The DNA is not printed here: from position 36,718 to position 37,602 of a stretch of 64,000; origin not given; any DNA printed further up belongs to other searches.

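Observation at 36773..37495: REP-associated tyrosine transposase bracketed by a perfect 28-bp inverted REP pair, with REP copies after four other genes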

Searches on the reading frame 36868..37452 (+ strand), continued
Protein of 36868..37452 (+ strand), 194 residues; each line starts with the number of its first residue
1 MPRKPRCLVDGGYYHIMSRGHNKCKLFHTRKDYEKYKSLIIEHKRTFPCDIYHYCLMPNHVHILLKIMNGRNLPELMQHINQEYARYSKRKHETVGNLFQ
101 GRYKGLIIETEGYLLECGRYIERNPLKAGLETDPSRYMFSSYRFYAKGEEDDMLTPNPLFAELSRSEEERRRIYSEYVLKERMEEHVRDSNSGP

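Call 28: find_encoding_contigs(protein=P0055, flank=10000, max_places=2)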
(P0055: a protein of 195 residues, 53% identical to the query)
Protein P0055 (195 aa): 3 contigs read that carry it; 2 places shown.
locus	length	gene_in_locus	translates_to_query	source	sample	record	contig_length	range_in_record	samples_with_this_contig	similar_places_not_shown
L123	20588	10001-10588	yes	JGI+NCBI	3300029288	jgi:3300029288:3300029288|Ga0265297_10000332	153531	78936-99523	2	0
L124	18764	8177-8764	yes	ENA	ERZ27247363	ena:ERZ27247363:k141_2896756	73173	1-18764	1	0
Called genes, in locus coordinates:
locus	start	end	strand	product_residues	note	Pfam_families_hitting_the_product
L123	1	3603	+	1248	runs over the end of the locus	PF09136:Glucodextran_B (faint), PF13585:CHU_C, PF10029:DUF2271 (faint), PF13860:FlgD_ig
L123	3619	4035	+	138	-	-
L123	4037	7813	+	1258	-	PF20148:DUF6531, PF05593:RHS_repeat (weak), PF25023:TEN_YD-shell, PF05593:RHS_repeat, PF25023:TEN_YD-shell, PF05593:RHS_repeat (weak), PF25023:TEN_YD-shell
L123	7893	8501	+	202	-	-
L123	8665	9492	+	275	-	PF25023:TEN_YD-shell (weak)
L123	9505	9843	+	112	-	PF15566:Imm32 (weak)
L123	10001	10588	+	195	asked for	PF01797:Y1_Tnp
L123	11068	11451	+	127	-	PF00072:Response_reg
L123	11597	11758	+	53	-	-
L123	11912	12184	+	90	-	PF02604:PhdYeFM_antitox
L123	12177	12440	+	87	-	PF05016:ParE_toxin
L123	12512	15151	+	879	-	PF05057:DUF676 (faint)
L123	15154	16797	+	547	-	-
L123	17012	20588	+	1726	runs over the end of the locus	PF13517:FG-GAP_3 (faint), PF07679:I-set, PF13927:Ig_3, PF14312:FG-GAP_2 (faint), PF01839:FG-GAP, PF10091:Glycoamylase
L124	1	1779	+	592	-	?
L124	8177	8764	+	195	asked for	PF01797:Y1_Tnp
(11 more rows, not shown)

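Call 29: find_encoding_contigs(protein=P0080, flank=10000, max_places=2)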
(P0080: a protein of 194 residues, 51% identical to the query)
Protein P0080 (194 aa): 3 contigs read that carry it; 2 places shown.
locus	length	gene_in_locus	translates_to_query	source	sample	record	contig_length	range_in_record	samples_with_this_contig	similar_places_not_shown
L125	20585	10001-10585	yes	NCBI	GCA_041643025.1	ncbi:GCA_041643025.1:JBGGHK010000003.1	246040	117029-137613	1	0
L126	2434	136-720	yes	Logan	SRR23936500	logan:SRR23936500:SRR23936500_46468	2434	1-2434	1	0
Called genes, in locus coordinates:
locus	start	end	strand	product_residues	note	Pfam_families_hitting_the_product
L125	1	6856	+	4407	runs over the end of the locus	PF05593:RHS_repeat (faint), PF13385:Laminin_G_3, PF02210:Laminin_G_2 (weak), PF13385:Laminin_G_3, PF03412:Peptidase_C39 (weak)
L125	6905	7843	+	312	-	PF23381:Beta-prop_IFT122_1st (faint), PF07676:PD40 (faint), PF25174:Beta-prop_THOC3 (faint), PF26550:Tricorn_2nd (faint)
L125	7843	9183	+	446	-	-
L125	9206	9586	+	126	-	-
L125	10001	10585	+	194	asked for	PF01797:Y1_Tnp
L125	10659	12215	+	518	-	PF13424:TPR_12 (faint), PF13431:TPR_17 (faint), PF00515:TPR_1 (faint), PF07719:TPR_2 (faint), PF13181:TPR_8 (weak), PF13428:TPR_14 (faint), PF14559:TPR_19 (faint)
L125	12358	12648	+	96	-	-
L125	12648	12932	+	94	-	PF05016:ParE_toxin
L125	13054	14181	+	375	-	PF25182:NonGDSL (faint), PF00657:Lipase_GDSL (faint), PF13472:Lipase_GDSL_2 (faint)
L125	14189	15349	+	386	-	PF04055:Radical_SAM, PF13353:Fer4_12, PF13186:SPASM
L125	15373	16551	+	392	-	-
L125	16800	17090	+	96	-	-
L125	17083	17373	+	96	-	PF05016:ParE_toxin (weak)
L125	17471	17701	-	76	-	PF00830:Ribosomal_L28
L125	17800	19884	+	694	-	PF17191:RecG_wedge, PF01336:tRNA_anti-codon, PF00270:DEAD, PF04851:ResIII (weak), PF00271:Helicase_C, PF22590:Cas3-like_C_2 (weak), PF19833:RecG_dom3_C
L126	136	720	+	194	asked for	PF01797:Y1_Tnp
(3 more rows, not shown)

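Call 30: find_encoding_contigs(protein=P0118, flank=10000, max_places=2)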
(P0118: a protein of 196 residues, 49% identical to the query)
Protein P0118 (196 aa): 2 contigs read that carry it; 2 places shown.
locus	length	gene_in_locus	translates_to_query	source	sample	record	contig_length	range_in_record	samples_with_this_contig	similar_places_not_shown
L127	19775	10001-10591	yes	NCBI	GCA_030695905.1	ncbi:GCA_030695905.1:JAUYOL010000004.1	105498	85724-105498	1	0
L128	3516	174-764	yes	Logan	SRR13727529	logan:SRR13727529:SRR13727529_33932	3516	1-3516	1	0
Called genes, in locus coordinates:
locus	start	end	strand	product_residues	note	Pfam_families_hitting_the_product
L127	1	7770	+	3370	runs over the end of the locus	PF05593:RHS_repeat (faint), PF13385:Laminin_G_3, PF22925:TS_C (faint), PF13385:Laminin_G_3, PF03412:Peptidase_C39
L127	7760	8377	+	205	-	PF00515:TPR_1 (faint), PF07719:TPR_2 (faint), PF13181:TPR_8 (faint), PF13424:TPR_12 (faint), PF13428:TPR_14 (faint), PF13432:TPR_16 (faint)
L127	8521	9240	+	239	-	PF01582:TIR, PF13676:TIR_2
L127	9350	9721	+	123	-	PF02899:Phage_int_SAM_1, PF13495:Phage_int_SAM_4 (weak)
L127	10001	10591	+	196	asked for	PF01797:Y1_Tnp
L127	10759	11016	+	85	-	PF12728:HTH_17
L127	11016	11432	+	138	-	PF02661:Fic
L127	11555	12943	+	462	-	-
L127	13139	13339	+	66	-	PF00313:CSD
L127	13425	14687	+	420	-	PF00579:tRNA-synt_1b, PF22421:SYY_C-terminal (weak)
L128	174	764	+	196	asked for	PF01797:Y1_Tnp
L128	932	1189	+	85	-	PF12728:HTH_17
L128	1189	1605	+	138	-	PF02661:Fic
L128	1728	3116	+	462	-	-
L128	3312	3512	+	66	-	PF00313:CSD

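Call 38: search_solved_structures(query=window:36868-37452:+, max_evalue=1, show_alignments=2)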
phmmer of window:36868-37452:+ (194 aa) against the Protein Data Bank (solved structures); distinct sequences matched with E-value up to 1: 1.
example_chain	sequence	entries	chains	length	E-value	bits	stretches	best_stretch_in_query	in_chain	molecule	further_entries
4er8_A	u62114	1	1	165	0.0043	20.3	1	8-143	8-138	TnpArep for protein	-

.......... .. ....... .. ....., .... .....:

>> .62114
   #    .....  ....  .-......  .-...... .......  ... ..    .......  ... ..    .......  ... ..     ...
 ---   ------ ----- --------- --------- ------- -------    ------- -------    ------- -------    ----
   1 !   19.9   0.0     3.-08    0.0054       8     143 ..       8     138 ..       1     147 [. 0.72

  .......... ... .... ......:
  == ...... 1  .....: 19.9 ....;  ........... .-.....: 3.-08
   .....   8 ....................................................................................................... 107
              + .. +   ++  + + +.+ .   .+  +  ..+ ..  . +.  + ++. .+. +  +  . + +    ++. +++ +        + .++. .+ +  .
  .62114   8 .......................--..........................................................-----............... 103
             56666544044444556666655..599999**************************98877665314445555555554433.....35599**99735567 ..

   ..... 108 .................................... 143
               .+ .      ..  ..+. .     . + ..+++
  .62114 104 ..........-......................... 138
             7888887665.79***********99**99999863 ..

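Call 61: search_dna_similar(query=window:36868-37452:+, collection=plasmids, mode=protein, max_rows=12)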
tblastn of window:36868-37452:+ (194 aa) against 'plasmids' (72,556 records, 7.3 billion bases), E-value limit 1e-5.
Records with a match: 28; places in all: 33; records where one place covers at least 80% of the query: 10.
Best place of each record, by identity: <60% 28.
By first word of the organism name: Paraburkholderia 8; Skermanella 3; Rhodospirillum 2; Nostoc 2; Iodobacter 1; Pseudomonas 1; Legionella 1; Pseudoalteromonas 1; Sporomusa 1; Cylindrospermopsis 1; and 7 more.
By predicted mobility (MOB-suite, as given by PLSDB): non-mobilizable 20; mobilizable 5; conjugative 3.
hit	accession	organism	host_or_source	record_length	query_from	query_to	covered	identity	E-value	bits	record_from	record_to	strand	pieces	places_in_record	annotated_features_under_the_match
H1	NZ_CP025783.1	Iodobacter fluviatilis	whole organism,Glacial lake sediment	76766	1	163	84%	36.6%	4e-30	122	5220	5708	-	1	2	transposase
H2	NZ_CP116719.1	Pseudomonas aeruginosa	Homo sapiens,urine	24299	1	163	84%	36.4%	7e-27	113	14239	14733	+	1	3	transposase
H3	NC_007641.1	Rhodospirillum rubrum ATCC 11170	-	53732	1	163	84%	36.2%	2e-28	117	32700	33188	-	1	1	transposase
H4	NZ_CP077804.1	Rhodospirillum rubrum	cell culture,culture collection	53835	1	163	84%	36.2%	2e-28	117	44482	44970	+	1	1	transposase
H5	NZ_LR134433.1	Legionella adelaidensis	environmental,Cooling tower water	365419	1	142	73%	38.9%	3e-22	100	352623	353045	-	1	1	transposase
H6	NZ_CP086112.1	Skermanella rosea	single cell,hydrocarbon-contaminated ...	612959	1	163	84%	33.1%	5e-28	117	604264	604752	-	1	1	transposase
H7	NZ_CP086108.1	Skermanella mucosa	single cell,crude oil contaminated ...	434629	1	163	84%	33.1%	7e-28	116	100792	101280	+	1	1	transposase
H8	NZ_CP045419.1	Pseudoalteromonas sp. THAF3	pure culture,Surface of a polyethylene ...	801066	1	163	84%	33.1%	6e-27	114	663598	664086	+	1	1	none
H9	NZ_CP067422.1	Skermanella sp. TT6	Homo sapiens,single cell,skin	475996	1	163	84%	33.1%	1e-26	112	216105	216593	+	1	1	transposase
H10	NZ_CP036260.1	Sporomusa termitida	whole organism,intestinal contents of ...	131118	1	148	76%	36.5%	6e-23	102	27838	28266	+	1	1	transposase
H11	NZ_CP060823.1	Cylindrospermopsis curvispora GIHE-G1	Water for algae observation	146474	1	163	84%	31.0%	2e-8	61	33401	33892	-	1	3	transposase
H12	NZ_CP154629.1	Acetoanaerobium noterae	cell culture,Sludge of a digestion ...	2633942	1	146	75%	32.9%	3e-20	95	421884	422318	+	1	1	none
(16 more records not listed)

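Call 62: search_dna_similar(query=window:36868-37452:+, collection=phages, mode=protein, max_rows=8)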
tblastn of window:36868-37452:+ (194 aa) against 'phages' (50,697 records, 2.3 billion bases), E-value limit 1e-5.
Records with a match: 1; places in all: 1; records where one place covers at least 80% of the query: 0.
Best place of each record, by identity: <60% 1.
By first word of the organism name: Bacteriophage 1.
By host as written in the record: - 1.
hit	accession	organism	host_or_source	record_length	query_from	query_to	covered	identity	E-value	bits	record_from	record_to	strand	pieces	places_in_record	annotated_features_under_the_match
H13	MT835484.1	Bacteriophage sp.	human fecal samples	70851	1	145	75%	25.2%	4e-12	69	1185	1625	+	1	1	record has no annotation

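Call 63: get_annotated_region(hit=H3, flank=700)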
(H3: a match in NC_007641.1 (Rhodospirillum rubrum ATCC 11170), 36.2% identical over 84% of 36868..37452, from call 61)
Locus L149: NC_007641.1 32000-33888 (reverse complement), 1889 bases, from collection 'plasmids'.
description: Rhodospirillum rubrum ATCC 11170 plasmid unnamed, complete sequence
organism: Rhodospirillum rubrum ATCC 11170 (NCBI taxid 269796)
taxonomy: Bacteria; Pseudomonadota; Alphaproteobacteria; Rhodospirillales; Rhodospirillaceae; Rhodospirillum; Rhodospirillum rubrum; Rhodospirillum rubrum ATCC 11170
host: -; source: -; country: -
typing (MOB-suite, as given by PLSDB): non-mobilizable; replicon rep_cluster_1063
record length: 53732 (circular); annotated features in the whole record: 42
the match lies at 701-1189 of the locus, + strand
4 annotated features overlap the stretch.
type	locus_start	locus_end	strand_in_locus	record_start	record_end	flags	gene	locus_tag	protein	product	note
CDS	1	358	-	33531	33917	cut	-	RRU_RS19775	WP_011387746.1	type II toxin-antitoxin system death-on-curing family toxin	-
CDS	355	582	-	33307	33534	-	-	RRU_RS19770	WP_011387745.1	transcriptional regulator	-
CDS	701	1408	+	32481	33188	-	-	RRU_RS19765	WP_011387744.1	transposase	GO:0006313 - DNA transposition [Evidence IEA]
CDS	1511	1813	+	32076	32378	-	-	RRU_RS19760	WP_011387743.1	hypothetical protein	-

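Call 64: get_annotated_region(hit=H1, flank=700)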
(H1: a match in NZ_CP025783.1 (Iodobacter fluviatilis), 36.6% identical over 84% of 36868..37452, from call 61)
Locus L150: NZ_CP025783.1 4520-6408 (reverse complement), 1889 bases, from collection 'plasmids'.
description: Iodobacter fluviatilis strain PCH194 plasmid pl1, complete sequence
organism: Iodobacter fluviatilis (NCBI taxid 537)
taxonomy: Bacteria; Pseudomonadota; Betaproteobacteria; Neisseriales; Chitinibacteraceae; Iodobacter; Iodobacter fluviatilis
host: -; source: whole organism,Glacial lake sediment; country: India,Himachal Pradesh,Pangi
typing (MOB-suite, as given by PLSDB): mobilizable; relaxase MOBP
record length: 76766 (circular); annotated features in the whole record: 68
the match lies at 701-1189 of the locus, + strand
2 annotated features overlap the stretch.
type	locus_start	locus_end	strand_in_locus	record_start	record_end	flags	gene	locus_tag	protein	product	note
CDS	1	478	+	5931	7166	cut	-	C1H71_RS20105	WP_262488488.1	type II toxin-antitoxin system HipA family toxin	-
CDS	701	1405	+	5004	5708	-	-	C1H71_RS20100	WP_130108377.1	transposase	GO:0006313 - DNA transposition [Evidence IEA]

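Call 67: search_protein_families(library=pfam, proteins=[L149:701-1408:+, L150:701-1405:+], max_evalue=0.01)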
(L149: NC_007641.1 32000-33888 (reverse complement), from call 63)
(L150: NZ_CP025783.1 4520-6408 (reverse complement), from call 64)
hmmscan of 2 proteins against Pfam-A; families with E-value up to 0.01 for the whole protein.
L149:701-1408:+ (235 aa): 1 family
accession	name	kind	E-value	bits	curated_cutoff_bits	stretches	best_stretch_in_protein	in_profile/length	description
PF01797.21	Y1_Tnp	-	1.1e-11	45.4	23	1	15-122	8-119/121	Transposase IS200 like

L150:701-1405:+ (234 aa): 1 family
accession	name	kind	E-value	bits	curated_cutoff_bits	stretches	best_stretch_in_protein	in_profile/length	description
PF01797.21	Y1_Tnp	-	3.9e-12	46.8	23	1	14-122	7-119/121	Transposase IS200 like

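Call 68: predict_structure(alignment_id=A1)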
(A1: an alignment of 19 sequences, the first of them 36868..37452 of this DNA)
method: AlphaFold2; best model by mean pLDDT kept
length: 194 residues; sequences in the alignment: 19
mean_pLDDT: 87.6   pTM: 0.84
mean pLDDT of the five models: 87.6, 87.3, 86.2, 85.6, 85.4
residues with pLDDT >= 90: 137; 70-90: 38; 50-70: 8; < 50: 11
segments of 3 or more residues with pLDDT < 50: 186-194
pLDDT, mean of each block of 10 residues (from residue 1): 65 94 89 97 93 97 95 94 94 86 84 86 92 92 95 93 94 92 51 36
secondary structure, 60 per line:
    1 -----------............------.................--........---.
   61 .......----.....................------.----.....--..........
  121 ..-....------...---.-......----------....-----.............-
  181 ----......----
elements in order: E12-20 H30-46 E49-56 E60-67 H72-92 E104-108 H111-122 H124-127 H142-147 H158-161 H167-179 H185-190

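Call 73: fold_search(model_id=the predicted structure, library=pdb)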
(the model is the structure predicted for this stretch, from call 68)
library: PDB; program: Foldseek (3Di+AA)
matches with E <= 10: 1482; with E <= 0.001: 32
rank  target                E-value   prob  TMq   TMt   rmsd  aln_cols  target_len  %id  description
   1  4er8_A                1.5e-09  1.00  0.64  0.74   4.6       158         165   21  Structure of the REP associates tyrosine transposase bound to a REP hairpin (released 2012-08-15)
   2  2f4f_A                4.7e-06  1.00  0.43  0.61  13.3       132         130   20  Crystal structure of IS200 transposase (released 2005-12-13)
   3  2xm3_A                5.0e-06  1.00  0.45  0.66   6.9       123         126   19  Deinococcus radiodurans ISDra2 Transposase Left end DNA complex (released 2010-10-13)
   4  2xma_B                6.3e-06  1.00  0.45  0.62   8.0       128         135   20  DEINOCOCCUS RADIODURANS ISDRA2 TRANSPOSASE RIGHT END DNA COMPLEX (released 2010-10-13)
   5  2xo6_D                6.3e-06  1.00  0.44  0.63   6.8       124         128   19  DEINOCOCCUS RADIODURANS ISDRA2 TRANSPOSASE Y132F MUTANT COMPLEXED WITH LEFT END RECOGNITION AND CLEAVAGE SITE (released 2010-10-13)
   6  2vjv_A                7.5e-06  1.00  0.46  0.68   5.4       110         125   14  Crystal structure of the IS608 transposase in complex with left end 26-mer DNA hairpin and a 6-mer DNA representing th (released 2008-02-19)
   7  2xma_A                7.5e-06  1.00  0.45  0.60   8.0       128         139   21  DEINOCOCCUS RADIODURANS ISDRA2 TRANSPOSASE RIGHT END DNA COMPLEX (released 2010-10-13)
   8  2xma_E                7.5e-06  1.00  0.45  0.60   8.1       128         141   21  DEINOCOCCUS RADIODURANS ISDRA2 TRANSPOSASE RIGHT END DNA COMPLEX (released 2010-10-13)
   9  2xm3_C                8.0e-06  1.00  0.45  0.65   6.8       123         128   20  Deinococcus radiodurans ISDra2 Transposase Left end DNA complex (released 2010-10-13)
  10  2xqc_D                9.0e-06  1.00  0.45  0.63  10.6       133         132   21  DEINOCOCCUS RADIODURANS ISDRA2 TRANSPOSASE COMPLEXED WITH LEFT END RECOGNITION AND CLEAVAGE SITE AND ZN (released 2010-10-13)
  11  2xm3_D                1.1e-05  1.00  0.45  0.64   7.0       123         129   20  Deinococcus radiodurans ISDra2 Transposase Left end DNA complex (released 2010-10-13)
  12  2xm3_B                1.8e-05  1.00  0.44  0.63   6.4       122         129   20  Deinococcus radiodurans ISDra2 Transposase Left end DNA complex (released 2010-10-13)
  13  2a6m_B                1.8e-05  1.00  0.48  0.60  15.2       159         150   14  Crystal Structure of the ISHp608 Transposase (released 2005-10-25)
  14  2xo6_A                2.0e-05  1.00  0.45  0.63   6.8       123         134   19  DEINOCOCCUS RADIODURANS ISDRA2 TRANSPOSASE Y132F MUTANT COMPLEXED WITH LEFT END RECOGNITION AND CLEAVAGE SITE (released 2010-10-13)
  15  2a6o_A                2.5e-05  1.00  0.46  0.58   8.0       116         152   16  Crystal Structure of the ISHp608 Transposase in Complex with Stem-loop DNA (released 2005-10-25)
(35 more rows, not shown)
